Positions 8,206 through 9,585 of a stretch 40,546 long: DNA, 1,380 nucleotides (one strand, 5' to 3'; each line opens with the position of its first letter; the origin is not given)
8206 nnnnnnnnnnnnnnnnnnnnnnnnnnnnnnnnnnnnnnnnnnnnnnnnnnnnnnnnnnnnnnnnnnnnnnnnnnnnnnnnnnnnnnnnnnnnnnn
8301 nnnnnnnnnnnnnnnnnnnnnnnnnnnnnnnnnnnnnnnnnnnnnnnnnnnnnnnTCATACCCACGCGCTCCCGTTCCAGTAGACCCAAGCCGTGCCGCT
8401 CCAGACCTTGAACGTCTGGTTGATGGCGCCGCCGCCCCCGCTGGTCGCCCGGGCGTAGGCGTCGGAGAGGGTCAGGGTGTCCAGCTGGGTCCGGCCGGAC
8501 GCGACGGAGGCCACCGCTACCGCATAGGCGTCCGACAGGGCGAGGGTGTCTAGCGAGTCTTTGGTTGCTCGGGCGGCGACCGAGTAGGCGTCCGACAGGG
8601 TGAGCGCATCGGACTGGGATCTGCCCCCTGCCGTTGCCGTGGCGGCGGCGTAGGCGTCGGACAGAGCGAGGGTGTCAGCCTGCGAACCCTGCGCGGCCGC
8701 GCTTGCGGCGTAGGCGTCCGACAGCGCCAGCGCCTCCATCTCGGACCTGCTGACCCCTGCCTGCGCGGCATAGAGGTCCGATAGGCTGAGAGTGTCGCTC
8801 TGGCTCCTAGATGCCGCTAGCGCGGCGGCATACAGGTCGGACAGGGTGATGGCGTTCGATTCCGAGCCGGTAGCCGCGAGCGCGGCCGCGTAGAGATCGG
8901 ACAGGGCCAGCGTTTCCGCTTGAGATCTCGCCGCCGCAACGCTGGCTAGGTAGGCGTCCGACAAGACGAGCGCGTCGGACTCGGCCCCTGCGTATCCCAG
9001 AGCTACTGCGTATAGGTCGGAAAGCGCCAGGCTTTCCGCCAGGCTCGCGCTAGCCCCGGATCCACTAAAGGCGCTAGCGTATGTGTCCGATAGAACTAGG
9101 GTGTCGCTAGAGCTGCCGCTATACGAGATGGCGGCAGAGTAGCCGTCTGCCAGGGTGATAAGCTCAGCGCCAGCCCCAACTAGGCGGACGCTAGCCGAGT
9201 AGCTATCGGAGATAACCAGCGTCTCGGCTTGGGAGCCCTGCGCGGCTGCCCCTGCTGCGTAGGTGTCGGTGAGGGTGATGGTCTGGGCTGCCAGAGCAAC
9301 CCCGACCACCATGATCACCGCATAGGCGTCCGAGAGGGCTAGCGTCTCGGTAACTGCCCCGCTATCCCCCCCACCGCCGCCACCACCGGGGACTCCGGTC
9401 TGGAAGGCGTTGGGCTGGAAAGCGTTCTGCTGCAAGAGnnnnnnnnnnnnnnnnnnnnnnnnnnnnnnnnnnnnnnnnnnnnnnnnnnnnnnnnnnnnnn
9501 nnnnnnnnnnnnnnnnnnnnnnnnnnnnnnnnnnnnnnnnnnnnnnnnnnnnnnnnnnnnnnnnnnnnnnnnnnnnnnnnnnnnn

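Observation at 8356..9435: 15-unit tandem-repeat protein in the small-terminase slot, translationally coupled to TerL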

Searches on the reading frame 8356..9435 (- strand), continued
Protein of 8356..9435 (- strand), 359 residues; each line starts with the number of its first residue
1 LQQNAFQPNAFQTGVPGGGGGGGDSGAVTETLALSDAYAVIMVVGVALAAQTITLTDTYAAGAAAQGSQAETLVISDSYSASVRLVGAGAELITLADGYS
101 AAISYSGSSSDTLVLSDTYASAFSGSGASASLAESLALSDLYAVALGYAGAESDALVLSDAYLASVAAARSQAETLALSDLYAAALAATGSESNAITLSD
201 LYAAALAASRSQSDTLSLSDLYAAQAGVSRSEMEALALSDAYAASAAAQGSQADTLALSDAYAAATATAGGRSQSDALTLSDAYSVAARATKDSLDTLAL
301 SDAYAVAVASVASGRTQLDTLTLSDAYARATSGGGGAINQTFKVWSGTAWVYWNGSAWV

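Call 70: find_encoding_contigs(protein=P0001, flank=10000, max_places=1)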
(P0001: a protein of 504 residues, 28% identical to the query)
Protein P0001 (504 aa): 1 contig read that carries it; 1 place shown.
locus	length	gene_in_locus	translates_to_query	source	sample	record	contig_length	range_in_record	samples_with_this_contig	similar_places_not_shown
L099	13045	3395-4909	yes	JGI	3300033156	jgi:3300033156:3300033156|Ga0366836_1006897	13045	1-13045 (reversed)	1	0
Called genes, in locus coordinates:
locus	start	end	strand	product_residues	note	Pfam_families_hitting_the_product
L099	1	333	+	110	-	?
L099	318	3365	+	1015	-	-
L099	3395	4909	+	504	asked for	-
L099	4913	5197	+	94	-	-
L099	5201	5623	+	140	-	-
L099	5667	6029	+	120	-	PF04883:HK97-gp10_like (weak)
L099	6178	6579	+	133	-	PF18906:Phage_tube_2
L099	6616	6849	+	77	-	-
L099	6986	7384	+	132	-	-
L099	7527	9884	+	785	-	PF27499:CsmB (faint), PF10145:PhageMin_Tail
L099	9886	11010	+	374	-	-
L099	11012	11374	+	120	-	-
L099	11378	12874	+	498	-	PF00005:ABC_tran (weak), PF02463:SMC_N (faint)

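Call 73: find_homologous_proteins(query=A6, max_evalue=0.00001)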
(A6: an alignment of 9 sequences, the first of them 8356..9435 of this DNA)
Query A6 (9 sequences) (359 aa, profile of the alignment): 38 proteins with E <= 0.00001 among 8000 candidates.
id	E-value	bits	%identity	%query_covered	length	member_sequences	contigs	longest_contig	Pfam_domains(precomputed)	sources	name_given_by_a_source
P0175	9.8e-130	452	26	96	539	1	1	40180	-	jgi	jgi:hypothetical protein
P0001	1.2e-29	122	28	80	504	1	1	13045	-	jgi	-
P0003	9.7e-28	116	31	77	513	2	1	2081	-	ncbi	-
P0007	7.4e-23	99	28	59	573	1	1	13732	-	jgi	jgi:hypothetical protein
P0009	5.9e-21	93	32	67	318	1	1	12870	-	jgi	jgi:hypothetical protein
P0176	2.3e-20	91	29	59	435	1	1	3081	-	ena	-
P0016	2.4e-20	91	31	66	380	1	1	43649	-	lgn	-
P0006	6.9e-20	90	34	65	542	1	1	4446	PF13385.14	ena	-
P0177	2.0e-18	85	28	87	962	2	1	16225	-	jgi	jgi:hypothetical protein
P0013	5.8e-18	83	32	54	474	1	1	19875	-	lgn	-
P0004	2.9e-17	81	35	56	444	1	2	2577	-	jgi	jgi:hypothetical protein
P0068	1.0e-16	79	33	88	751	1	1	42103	-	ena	-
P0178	1.5e-16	79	29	65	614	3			-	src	-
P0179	3.8e-16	77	31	87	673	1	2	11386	-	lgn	-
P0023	6.5e-16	77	28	70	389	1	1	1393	-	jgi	-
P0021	2.3e-14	71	28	63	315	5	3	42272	-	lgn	-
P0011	7.9e-10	56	43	33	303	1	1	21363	-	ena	-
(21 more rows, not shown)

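Call 90: predict_structure(alignment_id=A7)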
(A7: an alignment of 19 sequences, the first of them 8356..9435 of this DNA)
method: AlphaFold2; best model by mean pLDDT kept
length: 359 residues; sequences in the alignment: 19
mean_pLDDT: 66.7   pTM: 0.63
mean pLDDT of the five models: 66.7, 59.4, 46.4, 39.8, 34.8
residues with pLDDT >= 90: 0; 70-90: 164; 50-70: 153; < 50: 42
segments of 3 or more residues with pLDDT < 50: 1-28, 128-130, 312-314, 334-338
pLDDT, mean of each block of 10 residues (from residue 1): 38 38 44 62 55 70 61 77 72 81 76 83 65 77 79 80 79 78 79 76 76 73 67 68 61 67 57 64 65 64 63 53 63 51 68 69
secondary structure, 60 per line:
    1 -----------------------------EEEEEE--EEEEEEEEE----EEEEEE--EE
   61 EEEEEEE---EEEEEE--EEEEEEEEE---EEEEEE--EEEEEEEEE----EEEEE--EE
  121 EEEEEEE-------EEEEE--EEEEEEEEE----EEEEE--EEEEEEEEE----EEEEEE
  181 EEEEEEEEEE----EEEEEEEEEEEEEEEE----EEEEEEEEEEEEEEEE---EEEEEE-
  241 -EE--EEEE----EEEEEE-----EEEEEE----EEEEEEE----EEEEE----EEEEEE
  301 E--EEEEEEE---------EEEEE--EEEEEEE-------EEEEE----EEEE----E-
elements in order: E30-35 E38-46 E51-56 E59-67 E71-76 E79-87 E91-96 E99-107 E112-116 E119-127 E135-139 E142-150 E155-159 E162-170 E175-190 E195-210 E215-230 E234-239 E246-249 E254-259 E265-270 E275-281 E286-290 E295-301 E304-310 E320-324 E327-333 E341-345 E350-353
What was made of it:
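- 8419..9348 (-): Array of 15 units of 20-23 aa (residues 30-339). Consensus: (D/E)-(T/A)-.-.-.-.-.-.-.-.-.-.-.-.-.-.-(G/R)-S-x-x. AlphaFold gives, per unit, a 6-residue strand, a 2-residue turn (D-x), a 9-residue strand and a 3-4-residue loop (call 90).
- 8359..8415 (-): C-terminal Trp motif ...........-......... The unit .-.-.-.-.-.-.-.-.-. is duplicated here. Predicted as a hairpin, E341-345/E350-353 (call 90).
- The AlphaFold model has pLDDT 66.7 and pTM 0.63, with one hairpin per unit and a C-terminal hairpin (call 90).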

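Call 94: fold_search(model_id=the predicted structure, library=pdb)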
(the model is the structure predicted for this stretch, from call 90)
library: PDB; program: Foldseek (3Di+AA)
matches with E <= 10: 103; with E <= 0.001: 0
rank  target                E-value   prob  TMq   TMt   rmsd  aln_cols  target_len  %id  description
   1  3wwg_D                1.5e-01  0.08  0.15  0.12  15.3       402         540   10  Crystal structure of the N-glycan-deficient variant N448A of isopullulanase complexed with isopanose (released 2014-11-12)
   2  6bea                  1.8e-01  0.41  0.33  0.29  12.3       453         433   11  Crystal structure of the autotransporter UpaB from E. coli strain CFT073 (released 2019-04-10)
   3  4kh3                  2.1e-01  0.11  0.18  0.13  20.4       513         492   10  Structure of a bacterial self-associating protein (released 2014-01-15)
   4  7dmk_C                3.3e-01  0.06  0.16  0.10  21.6       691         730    6  PL6 alginate lyase BcAlyPL6 (released 2021-10-06)
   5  1qa2                  3.8e-01  0.12  0.22  0.17  13.1       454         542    6  TAILSPIKE PROTEIN, MUTANT A334V (released 2000-01-12)
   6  1qa3                  4.7e-01  0.11  0.22  0.17  12.8       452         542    6  TAILSPIKE PROTEIN, MUTANT A334I (released 2000-01-12)
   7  8ikw_B                6.0e-01  0.08  0.22  0.22  13.7       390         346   12  A complex structure of PGIP-PG (released 2024-02-07)
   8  5z9t_A                6.4e-01  0.14  0.27  0.22  12.3       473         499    8  a new PL6 alginate lyase complex with trisaccharide (released 2019-03-27)
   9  7xzf_A                7.4e-01  0.08  0.21  0.19  14.5       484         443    9  Wild type of the N-terminal domain of fucoidan lyase FdlA (released 2022-09-28)
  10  9beh_A                7.8e-01  0.13  0.29  0.21  13.2       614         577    4  Structure of GH110A in complex with galactose-6-sulfate (released 2025-08-27)
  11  7xze_A                7.8e-01  0.10  0.24  0.21  13.8       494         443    9  Mutant (H176A) of the N-terminal domain of fucoidan lyase FdlA (released 2022-09-28)
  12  1qa1                  9.5e-01  0.11  0.27  0.20  12.4       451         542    7  TAILSPIKE PROTEIN, MUTANT V331G (released 2000-01-12)
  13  3wwg_B                1.1e+00  0.06  0.19  0.15  14.5       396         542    9  Crystal structure of the N-glycan-deficient variant N448A of isopullulanase complexed with isopanose (released 2014-11-12)
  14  5gkd_A                1.2e+00  0.07  0.23  0.14  20.0       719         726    5  Structure of PL6 family alginate lyase AlyGC (released 2017-02-08)
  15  7o77                  1.2e+00  0.04  0.15  0.09  20.5       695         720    4  Structure of the PL6 family alginate lyase Patl3640 from Pseudoalteromonas atlantica T6c (released 2021-07-28)
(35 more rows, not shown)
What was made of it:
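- On Parallel beta-helix tailspike / pectate-lyase fold: Best Foldseek PDB hit has E 0.15 and TM 0.15-0.33 (call 94).
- Closest known: Right-handed parallel beta-helix tailspikes. Same: They are the top, non-significant Foldseek PDB neighbours (call 94).
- Closest known: Right-handed parallel beta-helix tailspikes. Different: TM <= 0.33 and E >= 0.15 (call 94).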

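Call 95: fold_search(model_id=the predicted structure, library=viral)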
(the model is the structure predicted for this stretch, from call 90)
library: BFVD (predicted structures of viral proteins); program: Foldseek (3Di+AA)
matches with E <= 10: 293; with E <= 0.001: 1
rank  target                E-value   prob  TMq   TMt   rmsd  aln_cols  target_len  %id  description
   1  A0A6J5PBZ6            9.5e-04  1.00  0.57  0.57   9.2       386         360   23  Uncharacterized protein [uncultured Caudovirales phage]
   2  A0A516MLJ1            7.2e-03  0.63  0.20  0.14  17.1       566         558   10  (no name in the UniProt tables at hand)
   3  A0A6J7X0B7            8.8e-03  1.00  0.45  0.42  12.4       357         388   18  Uncharacterized protein [uncultured Caudovirales phage]
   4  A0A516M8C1            4.7e-02  0.96  0.43  0.39  12.7       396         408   15  (no name in the UniProt tables at hand)
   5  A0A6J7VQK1            4.9e-02  0.97  0.44  0.41  13.0       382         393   12  Uncharacterized protein [uncultured Caudovirales phage]
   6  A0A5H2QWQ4            6.7e-02  0.63  0.33  0.21  12.2       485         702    8  (no name in the UniProt tables at hand)
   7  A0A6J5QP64            1.4e-01  0.28  0.26  0.15  13.2       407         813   13  Pectate lyase superfamily protein [uncultured Caudovirales phage]
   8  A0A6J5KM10            1.5e-01  0.15  0.23  0.16  17.0       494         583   16  Uncharacterized protein [uncultured Caudovirales phage]
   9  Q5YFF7                1.6e-01  0.41  0.31  0.33  11.7       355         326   15  Uncharacterized protein [Singapore grouper iridovirus]
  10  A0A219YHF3            1.7e-01  0.44  0.33  0.20  12.4       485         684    9  Depolymerase 2, capsule K5-specific [Klebsiella phage K5-4]
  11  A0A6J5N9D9            1.8e-01  0.80  0.40  0.31  15.5       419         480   11  Uncharacterized protein [uncultured Caudovirales phage]
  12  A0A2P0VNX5            1.8e-01  0.06  0.12  0.09  26.7       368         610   10  Uncharacterized protein [Tetraselmis virus 1]
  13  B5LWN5                2.0e-01  0.82  0.38  0.41  10.5       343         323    8  Uncharacterized protein [Feldmannia species virus]
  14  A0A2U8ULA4            2.9e-01  0.15  0.26  0.18  12.3       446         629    8  (no name in the UniProt tables at hand)
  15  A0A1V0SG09            3.0e-01  0.89  0.53  0.28   7.3       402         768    7  Uncharacterized protein [Hokovirus HKV1]
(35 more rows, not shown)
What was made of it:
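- Closest known: Un-named [S/T]-D ~20-aa repeat family of uncultured phages. Same: Predicted structural match to BFVD members: TM 0.57, probability 1.0 (call 95).
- The best BFVD matches are uncharacterised proteins of uncultured Caudovirales (TM 0.57, E 9.5e-4) (call 95).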

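Call 97: search_protein_families(library=pfam, proteins=[P0043, P0047, P0175, P0133, P0176, P0166, P0017, P0004], max_evalue=0.05)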
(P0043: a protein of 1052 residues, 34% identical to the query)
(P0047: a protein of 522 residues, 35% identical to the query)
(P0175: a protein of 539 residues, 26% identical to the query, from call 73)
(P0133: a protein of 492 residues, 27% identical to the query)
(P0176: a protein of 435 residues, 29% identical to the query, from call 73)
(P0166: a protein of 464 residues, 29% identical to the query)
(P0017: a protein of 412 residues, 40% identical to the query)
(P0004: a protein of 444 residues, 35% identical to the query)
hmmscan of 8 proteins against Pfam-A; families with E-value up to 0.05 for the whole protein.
P0043 (1052 aa): 1 family
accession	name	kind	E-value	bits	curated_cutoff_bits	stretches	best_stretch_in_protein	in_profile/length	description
PF20273.3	E2-E1mid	-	0.046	14.2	27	0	227-261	72-105/118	Domain observed between E2 and E1 domains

P0047 (522 aa): 1 family
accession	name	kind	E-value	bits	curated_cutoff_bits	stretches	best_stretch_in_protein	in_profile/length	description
PF25296.1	Decapeptide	-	0.015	15.6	45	1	360-419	12-71/74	Decapeptide repeat region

P0175 (539 aa): 1 family
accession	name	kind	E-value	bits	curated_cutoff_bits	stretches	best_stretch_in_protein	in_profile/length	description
PF21760.3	SecD_1st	-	0.0019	18.1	27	0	419-448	12-41/60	Protein translocase subunit SecDF, P1 domain, N-terminal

P0133 (492 aa): 0 families

P0176 (435 aa): 0 families

P0166 (464 aa): 0 families

P0017 (412 aa): 0 families

P0004 (444 aa): 1 family
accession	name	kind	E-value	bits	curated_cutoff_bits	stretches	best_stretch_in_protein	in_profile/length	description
PF24216.1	DUF7435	-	0.011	16.4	27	1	63-99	4-41/60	Domain of unknown function (DUF7435)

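Call 101: search_dna_similar(query=P0017, collection=phages, mode=protein, max_evalue=0.001, max_rows=15)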
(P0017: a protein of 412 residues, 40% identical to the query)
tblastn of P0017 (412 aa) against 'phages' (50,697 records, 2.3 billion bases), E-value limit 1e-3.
No match.

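Call 102: search_dna_similar(query=P0002, collection=phages, mode=protein, max_evalue=0.001, max_rows=15)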
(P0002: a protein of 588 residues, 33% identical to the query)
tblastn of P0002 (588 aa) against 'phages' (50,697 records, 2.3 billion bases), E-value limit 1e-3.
No match.

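Call 103: search_dna_similar(query=P0001, collection=phages, mode=protein, max_evalue=0.001, max_rows=15)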
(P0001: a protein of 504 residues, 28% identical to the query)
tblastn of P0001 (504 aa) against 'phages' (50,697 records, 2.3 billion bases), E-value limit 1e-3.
No match.

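Call 104: search_protein_families(library=phrogs, alignment_id=A1, max_evalue=0.001)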
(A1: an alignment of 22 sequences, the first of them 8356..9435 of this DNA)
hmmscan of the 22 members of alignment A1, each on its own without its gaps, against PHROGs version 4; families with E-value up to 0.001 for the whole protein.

A. member 1, window:8356-9435:- (359 aa): 0 families

B. families by the number of members that match (of 22 scanned): 3 families
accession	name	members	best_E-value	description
phrog_12240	-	13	1.6e-15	-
phrog_1084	-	1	3.4e-08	unknown function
phrog_2106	-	1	1.5e-07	minor tail protein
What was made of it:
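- On [S/T]-D 20-aa repeat family of phages (phrog_12240-related): The window protein does not match at E<=1e-3 (call 104).
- Closest known: Un-named [S/T]-D ~20-aa repeat family of uncultured phages. Different: The window protein itself does not reach phrog_12240 at E<=1e-3 (call 104).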

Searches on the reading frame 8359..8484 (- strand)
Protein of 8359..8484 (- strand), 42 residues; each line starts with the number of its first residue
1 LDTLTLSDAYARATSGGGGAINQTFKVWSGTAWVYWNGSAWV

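Call 110: search_solved_structures(query=window:8359-8484:-, max_evalue=10, show_alignments=3)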
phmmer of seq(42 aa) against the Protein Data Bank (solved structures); distinct sequences matched with E-value up to 10: 2.
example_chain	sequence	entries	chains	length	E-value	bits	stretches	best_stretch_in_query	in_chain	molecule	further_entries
1y8f_A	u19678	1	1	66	0.065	17.2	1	14-35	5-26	Unc-13 homolog A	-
7n6h_A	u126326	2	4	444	1.1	13.4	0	19-39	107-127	AcXbh30A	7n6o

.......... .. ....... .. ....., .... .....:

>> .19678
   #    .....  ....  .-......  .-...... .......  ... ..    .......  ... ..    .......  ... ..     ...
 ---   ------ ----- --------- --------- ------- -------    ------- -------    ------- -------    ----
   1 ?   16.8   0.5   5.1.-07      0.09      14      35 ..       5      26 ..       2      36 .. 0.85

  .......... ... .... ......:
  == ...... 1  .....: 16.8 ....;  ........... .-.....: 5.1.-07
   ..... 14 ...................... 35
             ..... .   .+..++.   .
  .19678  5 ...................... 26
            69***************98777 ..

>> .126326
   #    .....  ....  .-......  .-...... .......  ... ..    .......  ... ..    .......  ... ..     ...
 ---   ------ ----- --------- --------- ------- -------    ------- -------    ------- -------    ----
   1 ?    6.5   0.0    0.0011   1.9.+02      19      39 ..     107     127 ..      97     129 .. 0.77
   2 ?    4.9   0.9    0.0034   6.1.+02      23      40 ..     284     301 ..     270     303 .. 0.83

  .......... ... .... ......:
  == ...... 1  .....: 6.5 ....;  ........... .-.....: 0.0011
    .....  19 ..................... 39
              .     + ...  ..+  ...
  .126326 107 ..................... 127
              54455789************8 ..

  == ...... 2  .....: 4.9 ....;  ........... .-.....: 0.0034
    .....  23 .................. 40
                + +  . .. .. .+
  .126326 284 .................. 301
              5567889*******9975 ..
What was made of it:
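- On T4 fibritin foldon-type C-terminal trimerisation hairpin: A PDB search with the last 42 aa finds no fibritin (call 110).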
